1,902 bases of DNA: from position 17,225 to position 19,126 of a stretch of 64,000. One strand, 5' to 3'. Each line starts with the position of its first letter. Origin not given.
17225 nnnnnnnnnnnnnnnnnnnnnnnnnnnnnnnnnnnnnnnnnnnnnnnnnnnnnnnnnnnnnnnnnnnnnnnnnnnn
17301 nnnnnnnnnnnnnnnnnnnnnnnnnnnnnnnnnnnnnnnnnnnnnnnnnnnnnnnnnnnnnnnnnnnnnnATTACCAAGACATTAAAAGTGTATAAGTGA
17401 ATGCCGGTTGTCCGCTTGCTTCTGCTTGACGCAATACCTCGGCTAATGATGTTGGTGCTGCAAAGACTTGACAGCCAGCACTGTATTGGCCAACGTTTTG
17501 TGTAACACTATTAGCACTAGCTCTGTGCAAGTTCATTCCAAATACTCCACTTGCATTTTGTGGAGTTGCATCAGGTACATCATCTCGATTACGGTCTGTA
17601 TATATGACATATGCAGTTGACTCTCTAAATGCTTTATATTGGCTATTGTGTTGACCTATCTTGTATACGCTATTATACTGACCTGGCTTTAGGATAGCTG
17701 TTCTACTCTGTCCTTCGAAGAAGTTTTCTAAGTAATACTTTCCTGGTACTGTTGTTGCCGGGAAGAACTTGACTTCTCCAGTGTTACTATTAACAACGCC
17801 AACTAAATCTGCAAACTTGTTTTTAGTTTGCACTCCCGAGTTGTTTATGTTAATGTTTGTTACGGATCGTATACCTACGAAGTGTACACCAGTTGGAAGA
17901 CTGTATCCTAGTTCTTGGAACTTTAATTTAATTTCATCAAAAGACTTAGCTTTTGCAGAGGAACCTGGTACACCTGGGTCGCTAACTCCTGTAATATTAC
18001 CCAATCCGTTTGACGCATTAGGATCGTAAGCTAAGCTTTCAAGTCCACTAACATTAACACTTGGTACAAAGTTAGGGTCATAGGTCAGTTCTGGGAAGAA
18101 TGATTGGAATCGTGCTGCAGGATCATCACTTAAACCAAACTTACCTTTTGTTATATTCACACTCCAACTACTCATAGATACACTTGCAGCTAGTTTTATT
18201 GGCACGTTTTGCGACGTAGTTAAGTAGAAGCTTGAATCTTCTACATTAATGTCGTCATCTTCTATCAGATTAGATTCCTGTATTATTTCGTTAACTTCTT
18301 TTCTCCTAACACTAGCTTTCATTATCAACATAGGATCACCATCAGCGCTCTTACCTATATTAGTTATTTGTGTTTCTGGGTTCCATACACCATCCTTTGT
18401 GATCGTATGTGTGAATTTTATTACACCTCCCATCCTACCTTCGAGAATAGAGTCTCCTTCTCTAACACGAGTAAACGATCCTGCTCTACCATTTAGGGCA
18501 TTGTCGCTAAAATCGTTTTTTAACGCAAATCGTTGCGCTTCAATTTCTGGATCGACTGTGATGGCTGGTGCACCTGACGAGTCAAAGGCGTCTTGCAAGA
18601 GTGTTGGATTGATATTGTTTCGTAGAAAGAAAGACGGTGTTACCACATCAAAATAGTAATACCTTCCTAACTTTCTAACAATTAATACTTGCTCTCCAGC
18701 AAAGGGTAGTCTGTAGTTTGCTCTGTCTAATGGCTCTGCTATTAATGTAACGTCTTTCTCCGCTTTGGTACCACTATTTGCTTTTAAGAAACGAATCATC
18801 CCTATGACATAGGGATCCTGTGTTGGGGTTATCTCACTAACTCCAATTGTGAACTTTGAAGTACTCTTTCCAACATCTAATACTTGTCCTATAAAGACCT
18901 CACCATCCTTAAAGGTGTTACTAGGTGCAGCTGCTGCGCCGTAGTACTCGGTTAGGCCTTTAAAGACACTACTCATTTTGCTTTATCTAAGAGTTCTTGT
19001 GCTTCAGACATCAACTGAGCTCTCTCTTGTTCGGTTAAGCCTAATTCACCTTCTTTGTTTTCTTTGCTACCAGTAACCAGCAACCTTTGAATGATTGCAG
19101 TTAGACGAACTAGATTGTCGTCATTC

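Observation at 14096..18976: Three tandem paralogous tail proteins with a shared N-terminal module and three different peptidoglycan-hydrolase C-termini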

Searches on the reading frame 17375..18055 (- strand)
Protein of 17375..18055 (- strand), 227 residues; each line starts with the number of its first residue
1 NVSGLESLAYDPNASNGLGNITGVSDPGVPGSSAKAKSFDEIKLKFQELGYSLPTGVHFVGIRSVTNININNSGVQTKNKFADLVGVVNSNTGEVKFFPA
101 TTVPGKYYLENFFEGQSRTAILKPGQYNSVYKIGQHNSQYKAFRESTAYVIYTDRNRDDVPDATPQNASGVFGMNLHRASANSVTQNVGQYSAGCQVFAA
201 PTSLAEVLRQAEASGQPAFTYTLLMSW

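Call 26: search_protein_families(library=pfam, max_evalue=1, proteins=[window:17375-18055:-])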
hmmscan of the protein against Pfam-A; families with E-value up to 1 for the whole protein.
seq(227 aa): 1 family
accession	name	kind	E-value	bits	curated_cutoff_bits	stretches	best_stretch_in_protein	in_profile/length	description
PF19209.5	CoV_S1_C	-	0.17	12.5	27.1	1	56-95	10-48/58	Coronavirus spike glycoprotein S1, C-terminal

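Call 28: search_solved_structures(query=window:17375-18055:-, max_evalue=10, show_alignments=2)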
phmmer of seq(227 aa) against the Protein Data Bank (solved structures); distinct sequences matched with E-value up to 10: 0.

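Call 49: find_homologous_proteins(query=window:17375-17959:-, max_evalue=0.001)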
Query window:17375-17959:- (195 aa): 361 proteins with E <= 0.001 among 446 candidates; the best 120 are listed.
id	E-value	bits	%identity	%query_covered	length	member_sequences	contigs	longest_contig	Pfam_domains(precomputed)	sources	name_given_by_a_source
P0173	6.3e-96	337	99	78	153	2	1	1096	-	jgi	-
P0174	7.4e-35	138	41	97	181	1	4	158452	-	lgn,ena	-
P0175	1.4e-34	138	42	97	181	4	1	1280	-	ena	-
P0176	1.7e-34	137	42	97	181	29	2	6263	-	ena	-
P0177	3.3e-34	136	41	97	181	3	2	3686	-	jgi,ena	jgi:hypothetical protein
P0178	4.6e-34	136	41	97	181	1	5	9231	-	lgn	-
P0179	1.3e-33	134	41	97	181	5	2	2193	-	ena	-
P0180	3.0e-33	133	39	98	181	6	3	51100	-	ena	-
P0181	5.3e-33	132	38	97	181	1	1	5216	-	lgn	-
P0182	5.7e-33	132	39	97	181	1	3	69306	-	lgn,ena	-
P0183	1.2e-32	131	37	97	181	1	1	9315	-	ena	-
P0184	1.5e-32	131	39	97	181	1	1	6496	-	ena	-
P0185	1.7e-32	131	38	97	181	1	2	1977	-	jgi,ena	jgi:hypothetical protein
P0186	2.1e-32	130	39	97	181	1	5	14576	-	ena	-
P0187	2.7e-32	130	39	97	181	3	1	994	-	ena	-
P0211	5.5e-30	123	36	97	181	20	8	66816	-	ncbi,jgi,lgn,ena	-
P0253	2.8e-24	104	41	81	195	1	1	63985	-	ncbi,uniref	ncbi:hypothetical protein ACL7TT_17180 [Microbulbifer sp. 2304DJ12-6]|uniref:hypothetical protein n=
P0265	2.7e-23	101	37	88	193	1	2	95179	-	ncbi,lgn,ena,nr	ncbi:MAG TPA: hypothetical protein PKC72_08870 [Chitinophagaceae bacterium]|nr:hypothetical protein 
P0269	5.0e-23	100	38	85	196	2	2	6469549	-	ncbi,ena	-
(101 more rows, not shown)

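Call 83: search_solved_structures(query=A8, max_evalue=10, show_alignments=3)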
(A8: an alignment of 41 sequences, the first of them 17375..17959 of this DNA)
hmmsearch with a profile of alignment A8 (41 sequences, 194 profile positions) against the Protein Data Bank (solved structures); distinct sequences matched with E-value up to 10: 3.
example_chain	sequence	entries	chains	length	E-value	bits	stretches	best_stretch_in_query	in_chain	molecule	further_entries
9sl1_G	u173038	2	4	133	0.19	14.4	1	107-165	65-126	Nanobody Nb24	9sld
9slm_F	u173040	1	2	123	0.67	12.6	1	107-159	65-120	Nanobody Nb24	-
5wi2_A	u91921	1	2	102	0.9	12.2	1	4-79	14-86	cDNA FLJ56409, highly similar to Serine/threonine-protein kinase Chk1 (EC 2.7.11.1)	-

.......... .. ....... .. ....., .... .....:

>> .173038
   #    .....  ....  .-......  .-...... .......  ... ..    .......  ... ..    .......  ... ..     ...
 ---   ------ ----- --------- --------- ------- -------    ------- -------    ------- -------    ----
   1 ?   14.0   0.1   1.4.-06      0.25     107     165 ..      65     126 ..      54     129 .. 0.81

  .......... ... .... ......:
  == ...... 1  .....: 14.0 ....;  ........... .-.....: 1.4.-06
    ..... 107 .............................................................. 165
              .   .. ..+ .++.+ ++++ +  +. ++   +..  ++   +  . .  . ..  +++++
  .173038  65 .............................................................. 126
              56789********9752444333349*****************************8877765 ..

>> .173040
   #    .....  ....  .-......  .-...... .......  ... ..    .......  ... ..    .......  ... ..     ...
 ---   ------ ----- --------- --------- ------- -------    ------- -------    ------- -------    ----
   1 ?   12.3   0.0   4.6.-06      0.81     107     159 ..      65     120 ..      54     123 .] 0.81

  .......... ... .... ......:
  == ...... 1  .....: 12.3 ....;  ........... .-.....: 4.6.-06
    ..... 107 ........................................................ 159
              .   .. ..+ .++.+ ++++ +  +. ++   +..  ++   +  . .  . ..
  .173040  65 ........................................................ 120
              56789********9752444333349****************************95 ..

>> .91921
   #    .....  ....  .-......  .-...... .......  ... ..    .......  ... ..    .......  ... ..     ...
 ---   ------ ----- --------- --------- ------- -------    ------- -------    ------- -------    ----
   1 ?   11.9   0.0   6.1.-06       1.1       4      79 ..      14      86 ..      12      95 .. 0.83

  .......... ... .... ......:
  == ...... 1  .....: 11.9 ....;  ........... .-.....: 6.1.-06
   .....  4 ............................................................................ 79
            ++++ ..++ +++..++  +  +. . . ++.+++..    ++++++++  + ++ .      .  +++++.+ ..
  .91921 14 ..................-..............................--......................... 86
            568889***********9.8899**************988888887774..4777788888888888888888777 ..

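Call 84: search_protein_families(library=pfam, alignment_id=A8, max_evalue=5)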
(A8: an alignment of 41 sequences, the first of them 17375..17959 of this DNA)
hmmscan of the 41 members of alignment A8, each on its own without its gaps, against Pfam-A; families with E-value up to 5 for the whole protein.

A. member 1, window:17375-17959:- (195 aa): 1 family
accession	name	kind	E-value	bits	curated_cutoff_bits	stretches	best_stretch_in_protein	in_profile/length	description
PF19209.5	CoV_S1_C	-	0.14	12.8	27.1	1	24-63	10-48/58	Coronavirus spike glycoprotein S1, C-terminal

B. families by the number of members that match (of 41 scanned): 9 families
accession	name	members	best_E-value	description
PF00697.28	PRAI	2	0.15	N-(5'phosphoribosyl)anthranilate (PRA) isomerase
PF10561.15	C2orf69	1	0.0052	C2orf69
PF19766.4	DUF6253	1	0.031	Family of unknown function (DUF6253)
PF12933.13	FTO_NTD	1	0.037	FTO catalytic domain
PF09912.14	DUF2141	1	0.048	Uncharacterized protein conserved in bacteria (DUF2141)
PF03734.19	YkuD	1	0.061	L,D-transpeptidase catalytic domain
PF19209.5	CoV_S1_C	1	0.14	Coronavirus spike glycoprotein S1, C-terminal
PF03009.23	GDPD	1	0.14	Glycerophosphoryl diester phosphodiesterase family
PF17527.7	ALC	1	0.14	Phage ALC protein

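Call 85: search_protein_families(library=ncbifam, proteins=[P0253, P0265, P0269], max_evalue=0.5)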
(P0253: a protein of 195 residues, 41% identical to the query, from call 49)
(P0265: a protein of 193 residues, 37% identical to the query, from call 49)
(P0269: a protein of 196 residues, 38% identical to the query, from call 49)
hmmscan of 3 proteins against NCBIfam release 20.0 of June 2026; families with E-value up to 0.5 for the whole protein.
P0253 (195 aa): 0 families

P0265 (193 aa): 0 families

P0269 (196 aa): 0 families

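Call 90: find_encoding_contigs(protein=P0211, flank=4000, max_places=3)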
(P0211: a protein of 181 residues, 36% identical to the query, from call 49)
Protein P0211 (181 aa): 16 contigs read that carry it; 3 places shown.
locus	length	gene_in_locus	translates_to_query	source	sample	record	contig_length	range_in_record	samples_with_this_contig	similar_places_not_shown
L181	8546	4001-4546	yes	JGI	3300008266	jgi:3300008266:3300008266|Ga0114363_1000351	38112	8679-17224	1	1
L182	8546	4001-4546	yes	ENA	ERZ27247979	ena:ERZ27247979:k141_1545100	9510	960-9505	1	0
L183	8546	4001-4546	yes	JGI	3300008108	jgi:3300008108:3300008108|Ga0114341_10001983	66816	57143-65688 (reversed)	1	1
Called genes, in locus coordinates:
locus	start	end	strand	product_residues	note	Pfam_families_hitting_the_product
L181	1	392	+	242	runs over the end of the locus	-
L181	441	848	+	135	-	-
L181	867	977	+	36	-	-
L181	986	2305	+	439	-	-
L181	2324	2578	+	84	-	-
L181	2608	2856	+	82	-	-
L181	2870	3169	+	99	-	-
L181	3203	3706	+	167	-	-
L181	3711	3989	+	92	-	-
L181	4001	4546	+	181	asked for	-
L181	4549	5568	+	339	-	PF00149:Metallophos (weak)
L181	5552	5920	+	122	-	-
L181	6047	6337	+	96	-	-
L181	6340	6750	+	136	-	-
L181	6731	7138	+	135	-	-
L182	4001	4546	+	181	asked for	-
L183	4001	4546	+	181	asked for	-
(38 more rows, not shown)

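Call 91: find_encoding_contigs(protein=P0269, flank=5000, max_places=1)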
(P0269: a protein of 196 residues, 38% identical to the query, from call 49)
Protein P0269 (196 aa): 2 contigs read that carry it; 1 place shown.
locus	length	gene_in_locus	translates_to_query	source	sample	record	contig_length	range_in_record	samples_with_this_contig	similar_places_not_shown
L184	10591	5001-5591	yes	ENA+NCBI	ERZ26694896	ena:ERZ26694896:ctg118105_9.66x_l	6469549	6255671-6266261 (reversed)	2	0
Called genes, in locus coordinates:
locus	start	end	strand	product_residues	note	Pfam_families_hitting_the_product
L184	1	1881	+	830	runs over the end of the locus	PF25183:OMP_b-brl_4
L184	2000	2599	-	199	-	PF00069:Pkinase, PF01636:APH (faint), PF07714:PK_Tyr_Ser-Thr, PF03109:ABC1 (weak)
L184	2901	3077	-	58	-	-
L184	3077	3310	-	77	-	PF04255:DUF433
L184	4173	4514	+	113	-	-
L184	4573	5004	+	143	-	-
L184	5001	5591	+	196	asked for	-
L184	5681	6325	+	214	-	-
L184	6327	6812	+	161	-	-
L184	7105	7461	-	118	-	PF13358:DDE_3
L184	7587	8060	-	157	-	PF13384:HTH_23 (weak), PF13551:HTH_29 (weak), PF13565:HTH_32, PF13592:HTH_33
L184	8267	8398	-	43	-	-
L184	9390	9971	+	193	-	-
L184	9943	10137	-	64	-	-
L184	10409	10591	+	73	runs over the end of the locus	-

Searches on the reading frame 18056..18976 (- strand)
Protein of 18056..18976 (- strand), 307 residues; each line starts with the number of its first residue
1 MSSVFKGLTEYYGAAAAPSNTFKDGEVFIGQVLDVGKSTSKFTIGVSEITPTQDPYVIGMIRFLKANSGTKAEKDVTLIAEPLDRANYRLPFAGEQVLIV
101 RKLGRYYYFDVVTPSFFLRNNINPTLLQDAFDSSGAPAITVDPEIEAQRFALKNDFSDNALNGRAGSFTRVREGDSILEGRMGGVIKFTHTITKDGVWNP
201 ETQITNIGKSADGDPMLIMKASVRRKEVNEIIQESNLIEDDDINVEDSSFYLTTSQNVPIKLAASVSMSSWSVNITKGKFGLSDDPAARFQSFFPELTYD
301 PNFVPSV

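Call 51: predict_structure(alignment_id=A5)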
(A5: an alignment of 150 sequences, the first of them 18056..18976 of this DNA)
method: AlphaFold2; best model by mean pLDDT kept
length: 307 residues; sequences in the alignment: 150
mean_pLDDT: 86.6   pTM: 0.76
mean pLDDT of the five models: 86.6, 86.4, 86.0, 85.1, 84.8
residues with pLDDT >= 90: 199; 70-90: 54; 50-70: 46; < 50: 8
segments of 3 or more residues with pLDDT < 50: 277-280
pLDDT, mean of each block of 10 residues (from residue 1): 56 61 91 96 93 97 94 96 97 97 97 89 94 94 95 92 86 96 96 96 93 97 86 81 95 96 79 53 54 65 67
secondary structure, 60 per line:
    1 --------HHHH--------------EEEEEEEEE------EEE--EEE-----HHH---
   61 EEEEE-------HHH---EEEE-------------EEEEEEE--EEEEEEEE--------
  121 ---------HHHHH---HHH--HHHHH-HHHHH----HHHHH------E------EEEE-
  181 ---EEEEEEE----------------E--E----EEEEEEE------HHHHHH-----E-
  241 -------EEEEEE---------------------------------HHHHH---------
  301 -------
elements in order: H9-12 E27-35 E42-44 E47-49 E61-65 E79-82 E96-102 E105-112 H130-134 H143-147 H149-153 H158-162 E176-179 E184-190 E215-221 H228-233 E248-253 H287-291

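Call 54: fold_search(model_id=the predicted structure, library=pdb)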
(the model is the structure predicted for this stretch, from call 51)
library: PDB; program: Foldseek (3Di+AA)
matches with E <= 10: 238; with E <= 0.001: 0
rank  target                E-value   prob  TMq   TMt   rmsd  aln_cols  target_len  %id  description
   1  9vzk_q                1.1e-01  0.38  0.24  0.34  13.8       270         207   12  Cryo-EM structure of bacteriophage P1 baseplate in C3 (released 2025-10-22)
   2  8qx8_A                1.1e-01  0.07  0.13  0.06  17.0       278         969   12  Endosomal membrane tethering complex CORVET (released 2024-07-03)
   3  9n74_SR               1.6e-01  0.94  0.21  0.42   6.7       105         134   13  SSU processome maturation and disassembly, State H (released 2025-10-29)
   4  2rcn                  1.9e-01  0.89  0.18  0.19   6.1       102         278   13  Crystal Structure of the Ribosomal interacting GTPase YjeQ from the Enterobacterial species Salmonella Typhimurium. (released 2008-01-29)
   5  8kea_D                2.4e-01  0.12  0.16  0.20  24.4       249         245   12  Cyanophage A-1(L) baseplate-initiators (released 2024-04-10)
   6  1eif                  2.5e-01  0.98  0.18  0.40   2.5        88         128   15  EUKARYOTIC TRANSLATION INITIATION FACTOR 5A FROM METHANOCOCCUS JANNASCHII (released 1998-10-14)
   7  9a72_B                2.5e-01  0.08  0.12  0.20  16.4       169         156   14  Integrative model of YFMS-CHEW by crosslinking MS and deep learning (released 2024-09-18)
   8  4kzx_X                2.7e-01  0.69  0.18  0.35   8.1       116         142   14  Rabbit 40S ribosomal subunit in complex with eIF1. (released 2013-07-24)
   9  2j9g_B                3.6e-01  0.08  0.14  0.10  21.8       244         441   12  Crystal structure of Biotin carboxylase from E. coli in complex with AMPPNP and ADP (released 2008-09-09)
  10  9y49_AX               3.8e-01  0.54  0.18  0.36  10.0       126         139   16  Structure of tuco-tuco ribosome with P/E tRNA and eEF2 (rotated) (released 2026-02-18)
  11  2a19_A                4.5e-01  0.41  0.14  0.24   6.5        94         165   10  PKR kinase domain- eIF2alpha- AMP-PNP complex. (released 2005-09-27)
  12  7wtl_SX               6.4e-01  0.77  0.19  0.42   5.3       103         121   13  Cryo-EM structure of a yeast pre-40S ribosomal subunit - State Dis-D (released 2022-10-19)
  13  4a2i_V                6.4e-01  0.66  0.16  0.18   6.7        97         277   13  Cryo-electron Microscopy Structure of the 30S Subunit in Complex with the YjeQ Biogenesis Factor (released 2011-11-02)
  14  8cd4                  7.2e-01  0.23  0.13  0.24   9.2        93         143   14  structure of HEX-1 from N. crassa crystallized in cellulo (cytosol), diffracted at 100K and resolved using CrystFEL (released 2024-02-21)
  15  2vr1_A                7.6e-01  0.06  0.14  0.11  17.5       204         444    8  Crystal structure of Biotin carboxylase from E. coli in complex with ATP analog, ADPCF2P. (released 2008-09-09)
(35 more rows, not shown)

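Call 88: fold_search(model_id=the predicted structure, library=viral)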
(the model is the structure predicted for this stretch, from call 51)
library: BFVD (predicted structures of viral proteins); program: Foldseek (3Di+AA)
matches with E <= 10: 248; with E <= 0.001: 5
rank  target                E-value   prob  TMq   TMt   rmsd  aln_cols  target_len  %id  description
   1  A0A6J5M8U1            2.0e-25  1.00  0.34  0.21  24.9       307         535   80  Uncharacterized protein [uncultured Caudovirales phage]
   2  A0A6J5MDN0            4.5e-12  1.00  0.27  0.16  25.3       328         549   31  Glycoside hydrolase, family 19, catalytic [uncultured Caudovirales phage]
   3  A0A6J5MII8            6.8e-11  1.00  0.22  0.13  22.6       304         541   28  Uncharacterized protein [uncultured Caudovirales phage]
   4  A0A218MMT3            4.0e-09  1.00  0.51  0.68   5.1       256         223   19  Uncharacterized protein [uncultured virus]
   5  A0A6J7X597            6.0e-04  0.97  0.27  0.19  19.0       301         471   14  Gp5/Type VI secretion system Vgr protein OB-fold domain-containing protein [uncultured Caudovirales phage]
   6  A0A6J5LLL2            5.6e-03  0.82  0.25  0.20  20.1       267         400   10  Uncharacterized protein [uncultured Caudovirales phage]
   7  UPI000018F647         7.1e-03  0.66  0.22  0.21  20.9       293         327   14  (no name look-up for this kind of identifier)
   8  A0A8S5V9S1            1.6e-02  0.96  0.27  0.29   9.0       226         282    9  Valine-glycine repeat protein [Ackermannviridae sp. ctUml7]
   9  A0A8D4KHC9            1.6e-02  0.57  0.28  0.24  16.5       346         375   11  (no name in the UniProt tables at hand)
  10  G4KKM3                2.2e-02  0.38  0.17  0.18  18.7       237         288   11  (no name in the UniProt tables at hand)
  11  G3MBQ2                2.8e-02  0.28  0.19  0.18  21.4       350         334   10  Gp186 [Bacillus phage G]
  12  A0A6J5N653            3.2e-02  0.44  0.18  0.21  15.7       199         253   12  Uncharacterized protein [uncultured Caudovirales phage]
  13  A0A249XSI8            3.2e-02  0.41  0.15  0.15  14.6       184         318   11  Minor tail protein [Mycobacterium phage Phabba]
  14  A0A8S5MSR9            3.5e-02  0.72  0.14  0.19  13.3       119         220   10  Uncharacterized protein [Siphoviridae sp. ct8Ri8]
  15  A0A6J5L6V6            3.5e-02  0.15  0.19  0.10  22.7       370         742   14  Gp5/Type VI secretion system Vgr protein OB-fold domain-containing protein [uncultured Caudovirales phage]
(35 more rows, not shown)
